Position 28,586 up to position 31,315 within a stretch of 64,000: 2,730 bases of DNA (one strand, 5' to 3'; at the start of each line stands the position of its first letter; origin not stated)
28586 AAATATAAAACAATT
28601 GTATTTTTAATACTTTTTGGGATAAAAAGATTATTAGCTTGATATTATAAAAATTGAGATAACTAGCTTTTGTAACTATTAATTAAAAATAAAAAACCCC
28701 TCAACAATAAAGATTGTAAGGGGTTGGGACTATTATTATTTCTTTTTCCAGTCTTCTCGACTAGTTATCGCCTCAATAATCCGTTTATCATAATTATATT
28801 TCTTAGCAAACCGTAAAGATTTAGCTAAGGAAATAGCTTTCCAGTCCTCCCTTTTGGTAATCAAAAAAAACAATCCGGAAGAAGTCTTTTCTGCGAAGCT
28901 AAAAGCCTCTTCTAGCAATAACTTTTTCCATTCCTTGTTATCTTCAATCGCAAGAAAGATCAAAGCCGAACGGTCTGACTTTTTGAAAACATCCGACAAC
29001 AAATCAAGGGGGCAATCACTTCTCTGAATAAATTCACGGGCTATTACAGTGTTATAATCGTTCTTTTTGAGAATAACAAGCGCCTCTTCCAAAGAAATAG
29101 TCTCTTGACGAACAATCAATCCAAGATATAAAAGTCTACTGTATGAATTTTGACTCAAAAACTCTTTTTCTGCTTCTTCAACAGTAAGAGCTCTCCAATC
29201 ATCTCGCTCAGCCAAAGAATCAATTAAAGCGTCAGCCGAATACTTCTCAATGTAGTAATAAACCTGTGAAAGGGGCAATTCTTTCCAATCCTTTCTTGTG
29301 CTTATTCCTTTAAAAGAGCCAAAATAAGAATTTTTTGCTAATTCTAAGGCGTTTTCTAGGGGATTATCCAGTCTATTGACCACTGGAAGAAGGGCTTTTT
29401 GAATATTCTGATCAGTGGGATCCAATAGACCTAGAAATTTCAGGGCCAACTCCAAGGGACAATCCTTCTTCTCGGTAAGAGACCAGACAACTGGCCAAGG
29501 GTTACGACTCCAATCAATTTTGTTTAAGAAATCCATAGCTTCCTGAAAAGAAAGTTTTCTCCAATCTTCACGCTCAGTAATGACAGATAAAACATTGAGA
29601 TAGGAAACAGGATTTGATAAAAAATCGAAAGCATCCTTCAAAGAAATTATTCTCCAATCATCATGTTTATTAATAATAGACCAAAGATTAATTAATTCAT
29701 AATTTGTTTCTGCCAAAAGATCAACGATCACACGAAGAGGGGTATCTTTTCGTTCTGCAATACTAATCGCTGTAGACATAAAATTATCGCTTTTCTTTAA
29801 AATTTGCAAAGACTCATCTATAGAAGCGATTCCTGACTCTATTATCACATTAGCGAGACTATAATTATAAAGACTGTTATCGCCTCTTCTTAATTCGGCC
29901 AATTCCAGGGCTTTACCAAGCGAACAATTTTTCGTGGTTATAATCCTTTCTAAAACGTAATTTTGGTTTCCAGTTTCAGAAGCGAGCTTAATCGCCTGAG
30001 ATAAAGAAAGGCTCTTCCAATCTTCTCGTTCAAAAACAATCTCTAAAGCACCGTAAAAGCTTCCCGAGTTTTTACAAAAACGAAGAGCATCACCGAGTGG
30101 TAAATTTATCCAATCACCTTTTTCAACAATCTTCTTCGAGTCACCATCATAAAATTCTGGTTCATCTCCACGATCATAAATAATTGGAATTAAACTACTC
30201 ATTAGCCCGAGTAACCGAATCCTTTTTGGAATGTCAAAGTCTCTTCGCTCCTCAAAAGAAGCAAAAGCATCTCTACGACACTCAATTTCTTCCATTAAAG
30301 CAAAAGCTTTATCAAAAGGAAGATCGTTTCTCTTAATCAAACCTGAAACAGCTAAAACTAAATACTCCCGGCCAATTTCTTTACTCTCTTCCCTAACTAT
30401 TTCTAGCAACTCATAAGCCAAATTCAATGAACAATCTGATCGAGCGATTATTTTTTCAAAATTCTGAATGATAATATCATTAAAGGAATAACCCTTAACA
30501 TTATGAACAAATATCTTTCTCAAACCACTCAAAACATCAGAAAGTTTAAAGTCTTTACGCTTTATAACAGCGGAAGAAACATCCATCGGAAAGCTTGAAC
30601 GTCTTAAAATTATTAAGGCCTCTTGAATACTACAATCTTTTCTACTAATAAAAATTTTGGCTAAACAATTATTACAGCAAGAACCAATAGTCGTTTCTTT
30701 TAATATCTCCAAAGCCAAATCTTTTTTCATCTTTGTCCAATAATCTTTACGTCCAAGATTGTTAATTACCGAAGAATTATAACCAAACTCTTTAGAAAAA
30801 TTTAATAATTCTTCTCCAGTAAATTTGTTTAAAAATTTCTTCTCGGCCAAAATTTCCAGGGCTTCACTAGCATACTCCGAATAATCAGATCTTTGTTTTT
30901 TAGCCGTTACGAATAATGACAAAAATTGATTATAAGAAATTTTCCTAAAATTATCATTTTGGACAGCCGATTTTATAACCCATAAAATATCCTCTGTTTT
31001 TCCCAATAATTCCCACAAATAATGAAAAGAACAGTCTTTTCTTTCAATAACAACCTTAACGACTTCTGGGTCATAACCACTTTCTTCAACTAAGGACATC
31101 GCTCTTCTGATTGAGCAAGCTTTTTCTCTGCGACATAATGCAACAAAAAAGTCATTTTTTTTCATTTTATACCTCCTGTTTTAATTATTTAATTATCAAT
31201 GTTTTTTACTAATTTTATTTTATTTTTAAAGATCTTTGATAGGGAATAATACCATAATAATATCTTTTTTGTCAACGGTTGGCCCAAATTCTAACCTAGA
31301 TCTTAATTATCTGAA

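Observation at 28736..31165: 809-aa protein made almost entirely of roughly 30-aa helical repeats with alternating W-type and C-type units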

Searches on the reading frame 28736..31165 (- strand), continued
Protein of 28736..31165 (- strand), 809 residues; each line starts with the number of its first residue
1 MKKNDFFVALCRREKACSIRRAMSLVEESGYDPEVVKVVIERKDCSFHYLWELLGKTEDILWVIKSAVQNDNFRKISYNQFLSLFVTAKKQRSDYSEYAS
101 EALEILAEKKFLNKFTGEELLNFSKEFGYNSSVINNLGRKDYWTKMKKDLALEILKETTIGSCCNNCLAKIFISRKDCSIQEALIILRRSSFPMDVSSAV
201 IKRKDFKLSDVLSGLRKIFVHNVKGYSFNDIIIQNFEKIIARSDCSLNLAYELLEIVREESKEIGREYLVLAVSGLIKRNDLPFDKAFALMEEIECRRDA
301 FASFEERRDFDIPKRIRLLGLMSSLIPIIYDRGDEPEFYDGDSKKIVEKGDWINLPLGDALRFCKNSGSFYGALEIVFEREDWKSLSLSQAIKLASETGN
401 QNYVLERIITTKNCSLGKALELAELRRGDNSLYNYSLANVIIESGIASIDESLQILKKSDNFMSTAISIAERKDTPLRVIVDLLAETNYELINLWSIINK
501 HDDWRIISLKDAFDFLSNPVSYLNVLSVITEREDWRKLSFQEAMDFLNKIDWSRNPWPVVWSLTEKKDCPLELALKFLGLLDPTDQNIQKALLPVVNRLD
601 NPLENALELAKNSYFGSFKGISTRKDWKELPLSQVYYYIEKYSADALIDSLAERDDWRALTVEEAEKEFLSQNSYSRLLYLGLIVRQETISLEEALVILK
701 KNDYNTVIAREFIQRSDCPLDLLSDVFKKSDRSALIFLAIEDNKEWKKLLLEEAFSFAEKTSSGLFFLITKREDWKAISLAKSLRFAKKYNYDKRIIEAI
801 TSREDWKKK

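Call 88: find_encoding_contigs(protein=P0025, flank=8000, max_places=2)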
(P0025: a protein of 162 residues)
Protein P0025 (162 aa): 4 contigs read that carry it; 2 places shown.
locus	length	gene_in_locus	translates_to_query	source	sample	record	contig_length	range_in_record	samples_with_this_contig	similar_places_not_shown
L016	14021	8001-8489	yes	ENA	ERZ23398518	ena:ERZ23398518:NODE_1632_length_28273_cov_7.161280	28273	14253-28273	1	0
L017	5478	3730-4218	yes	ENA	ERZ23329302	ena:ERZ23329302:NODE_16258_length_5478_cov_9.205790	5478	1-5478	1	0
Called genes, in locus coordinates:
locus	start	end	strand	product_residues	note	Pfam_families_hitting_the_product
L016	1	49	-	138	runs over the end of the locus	PF03551:PadR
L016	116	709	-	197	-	PF01863:YgjP-like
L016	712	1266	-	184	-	PF02525:Flavodoxin_2, PF03358:FMN_red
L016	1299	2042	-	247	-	PF00106:adh_short, PF08659:KR, PF23441:SDR (weak), PF13561:adh_short_C2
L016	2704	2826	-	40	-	-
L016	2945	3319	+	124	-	-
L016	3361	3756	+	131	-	PF03713:DUF305, PF13628:DUF4142 (weak)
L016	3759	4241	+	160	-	PF04214:DUF411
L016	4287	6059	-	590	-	PF00664:ABC_membrane, PF00005:ABC_tran, PF02463:SMC_N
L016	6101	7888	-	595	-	PF00664:ABC_membrane, PF00005:ABC_tran, PF02463:SMC_N (weak)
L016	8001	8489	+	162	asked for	-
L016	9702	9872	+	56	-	PF05557:MAD (weak), PF02183:HALZ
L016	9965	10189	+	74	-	-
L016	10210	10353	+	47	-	-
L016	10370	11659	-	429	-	PF08245:Mur_ligase_M, PF02875:Mur_ligase_C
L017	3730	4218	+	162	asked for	-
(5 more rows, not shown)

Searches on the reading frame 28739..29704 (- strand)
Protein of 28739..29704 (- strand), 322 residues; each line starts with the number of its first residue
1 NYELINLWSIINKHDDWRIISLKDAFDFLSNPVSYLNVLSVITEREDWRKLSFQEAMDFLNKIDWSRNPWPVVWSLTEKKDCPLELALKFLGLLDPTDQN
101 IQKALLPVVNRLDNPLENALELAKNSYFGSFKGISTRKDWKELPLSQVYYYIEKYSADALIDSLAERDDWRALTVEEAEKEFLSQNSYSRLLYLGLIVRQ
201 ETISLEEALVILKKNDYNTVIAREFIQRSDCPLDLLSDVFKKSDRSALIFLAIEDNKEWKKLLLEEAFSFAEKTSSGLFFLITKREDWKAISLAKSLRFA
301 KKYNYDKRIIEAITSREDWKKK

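Call 63: predict_structure(alignment_id=A4)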
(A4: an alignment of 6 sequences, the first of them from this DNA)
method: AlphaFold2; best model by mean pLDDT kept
length: 322 residues; sequences in the alignment: 6
mean_pLDDT: 88.8   pTM: 0.76
mean pLDDT of the five models: 88.8, 87.0, 86.7, 86.2, 85.8
residues with pLDDT >= 90: 196; 70-90: 110; 50-70: 13; < 50: 3
segments of 3 or more residues with pLDDT < 50: 1-3
pLDDT, mean of each block of 10 residues (from residue 1): 58 81 90 77 92 96 87 92 96 87 91 96 85 92 92 86 88 83 70 89 91 94 93 94 91 92 96 94 93 95 95 88 74
secondary structure, 60 per line:
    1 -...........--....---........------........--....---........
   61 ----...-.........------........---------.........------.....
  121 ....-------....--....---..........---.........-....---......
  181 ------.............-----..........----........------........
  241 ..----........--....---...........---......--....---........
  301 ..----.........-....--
elements in order: H2-12 H15-18 H22-29 H36-43 H46-49 H53-60 H69-77 H84-91 H101-109 H116-124 H132-135 H138-141 H145-154 H158-166 H168-171 H175-180 H187-199 H205-214 H219-226 H233-242 H247-254 H257-260 H264-274 H278-283 H286-289 H293-302 H307-315 H317-320
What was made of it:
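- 28739..30142 (-): Residues 342-809: 16 regular units of 26-34 aa in the order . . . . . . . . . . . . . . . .. The last unit is only helix B plus the REDWKKK cap. AF2 model of residues 488-809 has pLDDT 88.8 and pTM 0.76 (call 63).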

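Call 67: fold_search(model_id=the predicted structure, library=pdb)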
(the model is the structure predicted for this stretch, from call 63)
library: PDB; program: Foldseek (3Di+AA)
matches with E <= 10: 633; with E <= 0.001: 0
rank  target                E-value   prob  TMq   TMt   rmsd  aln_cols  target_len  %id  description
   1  5k7v_A                4.7e-02  0.28  0.12  0.13  22.7       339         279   13  Computational Design of Self-Assembling Cyclic Protein Homooligomers (released 2017-04-12)
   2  8fni_8                1.0e-01  0.85  0.27  0.20  15.2       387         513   12  Cryo-EM structure of RNase-treated RESC-B in trypanosomal RNA editing (released 2023-07-19)
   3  8gel_A                1.0e-01  0.12  0.11  0.08  22.4       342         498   14  Cryo-EM structure of synthetic tetrameric building block sC4 (released 2024-03-13)
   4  5k6s_A                1.2e-01  0.25  0.14  0.14  17.9       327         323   14  The structure of the PP2A B56 subunit BubR1 complex (released 2016-12-07)
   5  9mg8_B                1.4e-01  0.09  0.09  0.08  25.6       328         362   13  Crystal Structure of b-iTHR-110 (released 2025-12-17)
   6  8ga7                  1.6e-01  0.08  0.09  0.07  23.5       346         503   19  Geometrically programmable nanomaterial construction using regularized protein building blocks (released 2024-03-13)
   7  6s9o_A                1.7e-01  0.72  0.25  0.24  15.4       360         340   11  Designed Armadillo Repeat protein internal Lock1 fused to target peptide KRKRKLKFKR (released 2020-02-19)
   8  8g4j_A                1.7e-01  0.57  0.23  0.19  15.7       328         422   12  Crystal structure of Cavia porcellus (guinea pig) importin-alpha 1 in cargo-free state (released 2023-02-22)
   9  4rv1_D                1.9e-01  0.69  0.26  0.22  15.7       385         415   12  Crystal Structure of Engineered Protein. Northeast Structural Genomics Consortium (NESG) Target OR497. (released 2014-12-10)
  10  5cqr                  1.9e-01  0.57  0.22  0.16  19.3       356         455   13  Dimerization of Elp1 is essential for Elongator complex assembly (released 2015-08-19)
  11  9evs_1v               2.1e-01  0.97  0.44  0.35  10.1       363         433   12  Structure of the flowering plant mitoribosome with P-site tRNA (released 2025-09-03)
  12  9gaw_O                2.3e-01  0.72  0.28  0.16  19.5       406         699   11  High-resolution structure of the Anaphase-promoting complex/cyclosome (APC/C) bound to co-activator Cdh1 (released 2024-08-14)
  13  9w9i_C                2.8e-01  0.51  0.23  0.17  14.1       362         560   10  Cryo-EM structure of the kinesin-2 tail domain in complex with KAP3 and APC (released 2025-10-01)
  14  4u1d_B                3.1e-01  0.13  0.14  0.11  20.7       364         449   13  Structure of the PCI domain of translation initiation factor eIF3a (released 2014-09-10)
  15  7sqc_N0               3.2e-01  0.38  0.22  0.16  15.0       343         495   13  Ciliary C1 central pair apparatus isolated from Chlamydomonas reinhardtii (released 2022-04-13)
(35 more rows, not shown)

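Call 77: fold_search(model_id=the predicted structure, library=viral)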
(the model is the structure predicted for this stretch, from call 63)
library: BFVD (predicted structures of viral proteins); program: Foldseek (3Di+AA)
matches with E <= 10: 382; with E <= 0.001: 0
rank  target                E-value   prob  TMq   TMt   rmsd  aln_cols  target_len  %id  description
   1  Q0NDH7                4.7e-02  0.85  0.26  0.21  22.6       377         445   13  Ankyrin-like protein [Variola virus]
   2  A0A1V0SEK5            5.3e-02  0.94  0.27  0.18  21.6       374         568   14  Uncharacterized protein [Hokovirus HKV1]
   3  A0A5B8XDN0            5.3e-02  0.87  0.26  0.16  18.3       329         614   13  (no name in the UniProt tables at hand)
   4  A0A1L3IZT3            8.1e-02  0.84  0.26  0.16  18.1       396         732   12  (no name in the UniProt tables at hand)
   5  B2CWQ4                1.4e-01  0.87  0.31  0.24  11.9       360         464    9  M148R [Myxoma virus]
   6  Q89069                1.9e-01  0.63  0.24  0.23  18.3       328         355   15  Ankyrin-like protein [Variola virus]
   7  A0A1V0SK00            2.0e-01  0.35  0.19  0.14  20.7       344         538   10  RING finger domain protein [Klosneuvirus KNV1]
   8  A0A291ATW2            2.3e-01  0.38  0.22  0.20  16.1       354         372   10  F-box incomplete domain containing protein [Pandoravirus salinus]
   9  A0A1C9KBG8            2.4e-01  0.54  0.25  0.15  20.1       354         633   12  Ankyrin/host range [Skunkpox virus]
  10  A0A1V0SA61            2.6e-01  0.41  0.21  0.21  20.3       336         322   14  Uncharacterized protein [Catovirus CTV1]
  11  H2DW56                2.7e-01  0.66  0.26  0.23  16.9       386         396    8  Ankyrin-like [Vaccinia virus]
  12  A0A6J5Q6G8            2.8e-01  0.25  0.17  0.09  15.1       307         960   11  TerB_like domain containing protein [uncultured Caudovirales phage]
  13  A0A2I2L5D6            2.8e-01  0.23  0.18  0.13  29.4       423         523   12  Ankyrin-repeat protein [Orpheovirus IHUMI-LCC2]
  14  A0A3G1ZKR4            3.1e-01  0.35  0.20  0.11  22.7       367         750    9  Repeat-containing capsid protein [Halobacterium phage phiH]
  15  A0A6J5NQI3            3.5e-01  0.96  0.34  0.42   7.5       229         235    8  Leucine rich repeat variant [uncultured Caudovirales phage]
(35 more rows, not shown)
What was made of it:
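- On Ankyrin: Viral ankyrin-like matches have E >= 0.047 and TM 0.26 (call 77).
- Closest known: Ankyrin repeats and leucine-rich-repeat-variant. Same: The top BFVD fold matches are poxvirus ankyrin-like proteins and a phage LRV protein (TMt 0.42) (call 77).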
